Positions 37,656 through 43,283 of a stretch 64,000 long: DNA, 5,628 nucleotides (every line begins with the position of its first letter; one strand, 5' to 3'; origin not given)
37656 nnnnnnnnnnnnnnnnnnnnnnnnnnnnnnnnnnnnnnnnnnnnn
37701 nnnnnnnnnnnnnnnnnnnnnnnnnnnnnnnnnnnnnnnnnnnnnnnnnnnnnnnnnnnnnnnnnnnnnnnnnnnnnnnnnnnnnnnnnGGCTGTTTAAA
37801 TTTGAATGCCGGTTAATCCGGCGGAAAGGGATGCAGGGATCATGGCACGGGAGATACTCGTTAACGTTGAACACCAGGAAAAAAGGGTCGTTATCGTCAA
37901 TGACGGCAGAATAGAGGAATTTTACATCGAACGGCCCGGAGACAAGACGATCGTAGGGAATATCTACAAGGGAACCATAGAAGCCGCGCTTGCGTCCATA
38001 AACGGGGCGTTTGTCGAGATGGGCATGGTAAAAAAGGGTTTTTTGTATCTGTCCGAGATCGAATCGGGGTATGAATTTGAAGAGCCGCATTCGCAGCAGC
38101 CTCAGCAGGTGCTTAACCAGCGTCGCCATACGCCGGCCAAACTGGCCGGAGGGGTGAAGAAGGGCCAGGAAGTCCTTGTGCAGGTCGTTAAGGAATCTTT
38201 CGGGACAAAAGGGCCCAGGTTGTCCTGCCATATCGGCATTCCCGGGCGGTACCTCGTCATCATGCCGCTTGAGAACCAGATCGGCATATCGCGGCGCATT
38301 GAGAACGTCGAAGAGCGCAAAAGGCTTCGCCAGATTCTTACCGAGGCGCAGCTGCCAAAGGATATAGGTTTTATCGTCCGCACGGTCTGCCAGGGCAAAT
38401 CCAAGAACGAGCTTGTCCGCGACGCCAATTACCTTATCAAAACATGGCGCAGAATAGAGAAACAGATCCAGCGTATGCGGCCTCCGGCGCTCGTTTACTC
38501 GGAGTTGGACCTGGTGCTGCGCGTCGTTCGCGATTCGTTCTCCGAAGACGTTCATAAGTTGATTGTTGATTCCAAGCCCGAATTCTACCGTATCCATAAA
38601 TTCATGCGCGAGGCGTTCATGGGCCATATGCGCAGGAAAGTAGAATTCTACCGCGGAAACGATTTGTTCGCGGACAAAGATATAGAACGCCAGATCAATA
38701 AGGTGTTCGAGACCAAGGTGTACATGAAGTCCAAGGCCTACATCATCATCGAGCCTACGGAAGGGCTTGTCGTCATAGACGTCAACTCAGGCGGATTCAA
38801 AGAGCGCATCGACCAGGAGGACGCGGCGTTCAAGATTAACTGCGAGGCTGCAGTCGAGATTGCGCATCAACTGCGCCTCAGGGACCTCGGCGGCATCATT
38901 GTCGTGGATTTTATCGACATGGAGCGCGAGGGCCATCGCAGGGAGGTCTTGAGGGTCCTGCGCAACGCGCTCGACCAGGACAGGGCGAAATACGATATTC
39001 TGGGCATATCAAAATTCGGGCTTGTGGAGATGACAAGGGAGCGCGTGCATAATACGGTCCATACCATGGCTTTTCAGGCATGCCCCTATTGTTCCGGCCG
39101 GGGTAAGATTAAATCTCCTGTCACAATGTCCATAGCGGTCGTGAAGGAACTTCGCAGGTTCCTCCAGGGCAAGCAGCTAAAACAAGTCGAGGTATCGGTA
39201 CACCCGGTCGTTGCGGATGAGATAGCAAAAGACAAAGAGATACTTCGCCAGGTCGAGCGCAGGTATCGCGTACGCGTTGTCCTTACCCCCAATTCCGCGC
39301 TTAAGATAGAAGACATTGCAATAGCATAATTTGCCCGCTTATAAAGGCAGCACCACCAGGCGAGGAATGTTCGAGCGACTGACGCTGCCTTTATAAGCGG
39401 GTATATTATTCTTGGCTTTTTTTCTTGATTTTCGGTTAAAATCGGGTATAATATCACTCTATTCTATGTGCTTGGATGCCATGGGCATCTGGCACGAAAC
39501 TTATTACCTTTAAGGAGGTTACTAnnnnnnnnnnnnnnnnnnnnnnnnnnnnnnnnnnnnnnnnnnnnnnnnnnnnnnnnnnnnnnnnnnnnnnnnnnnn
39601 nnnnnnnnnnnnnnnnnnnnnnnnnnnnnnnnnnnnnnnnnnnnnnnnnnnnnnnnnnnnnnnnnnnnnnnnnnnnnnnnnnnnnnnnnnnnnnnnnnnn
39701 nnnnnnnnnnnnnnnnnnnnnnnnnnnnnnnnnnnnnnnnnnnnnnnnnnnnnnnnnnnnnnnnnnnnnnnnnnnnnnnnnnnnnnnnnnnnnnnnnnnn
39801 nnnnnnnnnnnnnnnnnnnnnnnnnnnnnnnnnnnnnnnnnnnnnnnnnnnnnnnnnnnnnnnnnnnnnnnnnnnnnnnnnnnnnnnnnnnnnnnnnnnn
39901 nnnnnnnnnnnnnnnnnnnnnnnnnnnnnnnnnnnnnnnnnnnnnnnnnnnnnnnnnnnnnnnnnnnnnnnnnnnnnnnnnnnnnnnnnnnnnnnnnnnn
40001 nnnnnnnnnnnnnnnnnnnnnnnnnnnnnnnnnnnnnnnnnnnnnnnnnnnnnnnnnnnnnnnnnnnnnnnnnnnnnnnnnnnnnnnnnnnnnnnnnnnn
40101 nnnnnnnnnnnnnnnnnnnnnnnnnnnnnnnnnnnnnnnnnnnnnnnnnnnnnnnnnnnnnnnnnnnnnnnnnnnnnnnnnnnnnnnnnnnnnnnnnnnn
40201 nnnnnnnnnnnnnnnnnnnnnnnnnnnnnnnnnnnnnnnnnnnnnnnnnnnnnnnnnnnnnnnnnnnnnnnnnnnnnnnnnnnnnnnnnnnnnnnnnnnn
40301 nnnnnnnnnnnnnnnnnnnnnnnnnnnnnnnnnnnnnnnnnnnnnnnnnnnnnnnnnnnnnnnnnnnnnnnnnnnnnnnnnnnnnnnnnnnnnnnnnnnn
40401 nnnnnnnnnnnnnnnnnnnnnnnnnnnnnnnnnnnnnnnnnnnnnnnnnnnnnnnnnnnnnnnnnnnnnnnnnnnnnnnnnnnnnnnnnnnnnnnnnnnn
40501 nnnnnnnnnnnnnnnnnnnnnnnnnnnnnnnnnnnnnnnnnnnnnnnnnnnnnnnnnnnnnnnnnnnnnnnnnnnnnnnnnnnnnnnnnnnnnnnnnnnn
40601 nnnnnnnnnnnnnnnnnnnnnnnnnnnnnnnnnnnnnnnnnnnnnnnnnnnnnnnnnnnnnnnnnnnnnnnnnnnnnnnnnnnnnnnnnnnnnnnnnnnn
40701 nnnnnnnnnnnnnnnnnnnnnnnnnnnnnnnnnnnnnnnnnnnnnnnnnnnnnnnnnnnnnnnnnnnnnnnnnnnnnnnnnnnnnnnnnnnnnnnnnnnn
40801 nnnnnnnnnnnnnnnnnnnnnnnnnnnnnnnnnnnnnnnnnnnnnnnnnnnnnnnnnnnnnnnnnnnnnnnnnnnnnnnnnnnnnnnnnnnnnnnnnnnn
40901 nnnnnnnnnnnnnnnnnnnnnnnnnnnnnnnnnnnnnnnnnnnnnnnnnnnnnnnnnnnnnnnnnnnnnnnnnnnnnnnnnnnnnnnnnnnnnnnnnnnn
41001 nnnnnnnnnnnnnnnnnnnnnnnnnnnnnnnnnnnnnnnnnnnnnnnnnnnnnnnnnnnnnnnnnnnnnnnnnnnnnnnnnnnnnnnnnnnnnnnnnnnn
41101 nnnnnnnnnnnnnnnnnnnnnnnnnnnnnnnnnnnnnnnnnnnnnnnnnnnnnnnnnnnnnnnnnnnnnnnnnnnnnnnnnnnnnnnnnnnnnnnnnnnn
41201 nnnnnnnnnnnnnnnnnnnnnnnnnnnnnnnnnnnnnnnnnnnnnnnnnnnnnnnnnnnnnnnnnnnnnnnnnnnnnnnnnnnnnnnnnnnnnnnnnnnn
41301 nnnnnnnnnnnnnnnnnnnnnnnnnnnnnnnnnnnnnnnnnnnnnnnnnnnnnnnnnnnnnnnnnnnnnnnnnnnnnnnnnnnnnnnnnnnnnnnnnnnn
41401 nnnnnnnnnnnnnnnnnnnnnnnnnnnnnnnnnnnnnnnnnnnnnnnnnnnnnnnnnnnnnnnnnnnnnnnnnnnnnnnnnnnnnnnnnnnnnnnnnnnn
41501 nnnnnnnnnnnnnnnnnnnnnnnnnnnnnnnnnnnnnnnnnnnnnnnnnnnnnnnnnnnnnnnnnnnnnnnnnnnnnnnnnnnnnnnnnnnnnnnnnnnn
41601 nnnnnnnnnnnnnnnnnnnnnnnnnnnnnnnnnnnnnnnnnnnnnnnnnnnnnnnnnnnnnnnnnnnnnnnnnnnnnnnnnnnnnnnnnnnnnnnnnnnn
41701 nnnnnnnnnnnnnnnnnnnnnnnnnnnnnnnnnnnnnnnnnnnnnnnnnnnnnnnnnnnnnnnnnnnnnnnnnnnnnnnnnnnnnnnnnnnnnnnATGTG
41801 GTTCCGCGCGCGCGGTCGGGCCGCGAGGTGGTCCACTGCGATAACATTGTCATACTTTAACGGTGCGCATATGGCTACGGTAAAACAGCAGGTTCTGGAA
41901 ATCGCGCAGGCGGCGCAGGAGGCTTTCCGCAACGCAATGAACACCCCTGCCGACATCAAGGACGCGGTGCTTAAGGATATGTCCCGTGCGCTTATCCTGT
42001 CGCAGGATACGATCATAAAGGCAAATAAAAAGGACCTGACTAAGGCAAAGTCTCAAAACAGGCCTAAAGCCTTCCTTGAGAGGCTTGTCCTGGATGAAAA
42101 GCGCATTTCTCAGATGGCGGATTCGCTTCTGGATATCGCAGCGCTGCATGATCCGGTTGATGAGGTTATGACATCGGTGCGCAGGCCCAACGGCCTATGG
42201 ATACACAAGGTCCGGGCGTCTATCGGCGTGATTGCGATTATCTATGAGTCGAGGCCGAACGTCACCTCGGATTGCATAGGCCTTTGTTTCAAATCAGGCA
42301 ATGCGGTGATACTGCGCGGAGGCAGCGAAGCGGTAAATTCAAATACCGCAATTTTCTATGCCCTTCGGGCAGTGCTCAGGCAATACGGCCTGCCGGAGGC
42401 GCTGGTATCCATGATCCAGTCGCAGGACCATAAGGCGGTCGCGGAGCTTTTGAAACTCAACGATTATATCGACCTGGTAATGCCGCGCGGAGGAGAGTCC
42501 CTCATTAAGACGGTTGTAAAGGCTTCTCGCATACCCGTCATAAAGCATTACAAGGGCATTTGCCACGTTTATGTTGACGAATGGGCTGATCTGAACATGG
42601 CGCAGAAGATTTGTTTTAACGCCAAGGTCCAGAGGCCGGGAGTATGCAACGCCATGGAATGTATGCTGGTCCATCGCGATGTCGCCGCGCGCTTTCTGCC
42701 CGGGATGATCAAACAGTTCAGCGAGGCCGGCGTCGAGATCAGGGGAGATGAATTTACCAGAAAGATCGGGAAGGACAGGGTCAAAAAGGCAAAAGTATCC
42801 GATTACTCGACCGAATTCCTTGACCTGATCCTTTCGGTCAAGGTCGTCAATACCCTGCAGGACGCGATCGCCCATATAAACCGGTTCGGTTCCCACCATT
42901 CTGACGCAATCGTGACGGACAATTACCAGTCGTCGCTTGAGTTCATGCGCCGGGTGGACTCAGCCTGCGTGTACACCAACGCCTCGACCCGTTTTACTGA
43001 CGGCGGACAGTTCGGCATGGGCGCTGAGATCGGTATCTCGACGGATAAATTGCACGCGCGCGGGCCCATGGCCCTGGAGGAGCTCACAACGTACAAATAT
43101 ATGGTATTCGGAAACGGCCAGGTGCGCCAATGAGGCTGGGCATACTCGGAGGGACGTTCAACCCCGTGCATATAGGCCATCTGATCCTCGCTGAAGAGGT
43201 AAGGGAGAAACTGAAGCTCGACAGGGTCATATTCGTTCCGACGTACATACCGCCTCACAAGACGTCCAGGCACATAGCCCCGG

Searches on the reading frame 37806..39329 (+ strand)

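Call 76: search_protein_families(library=pfam, proteins=[window:37806-39329:+], max_evalue=0.00001)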
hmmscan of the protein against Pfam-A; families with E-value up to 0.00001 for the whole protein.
window:37806-39329:+ (507 aa): 2 families
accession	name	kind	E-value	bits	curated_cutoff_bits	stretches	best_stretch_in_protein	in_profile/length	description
PF10150.14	RNase_E_G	-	5.6e-97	324.8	25.5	1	145-414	2-270/270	Ribonuclease E/G family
PF20833.2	RNase_E_G_Thio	-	1.5e-10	41.5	26.8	1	426-506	2-83/86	RNase E/G, Thioredoxin-like domain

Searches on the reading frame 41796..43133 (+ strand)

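Call 76: search_protein_families(library=pfam, proteins=[window:41796-43133:+], max_evalue=0.00001)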
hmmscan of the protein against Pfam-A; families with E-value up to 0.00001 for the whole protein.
window:41796-43133:+ (445 aa): 1 family
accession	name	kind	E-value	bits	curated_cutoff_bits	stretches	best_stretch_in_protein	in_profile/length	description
PF00171.27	Aldedh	-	2.3e-19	69.8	23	1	30-313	28-298/461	Aldehyde dehydrogenase family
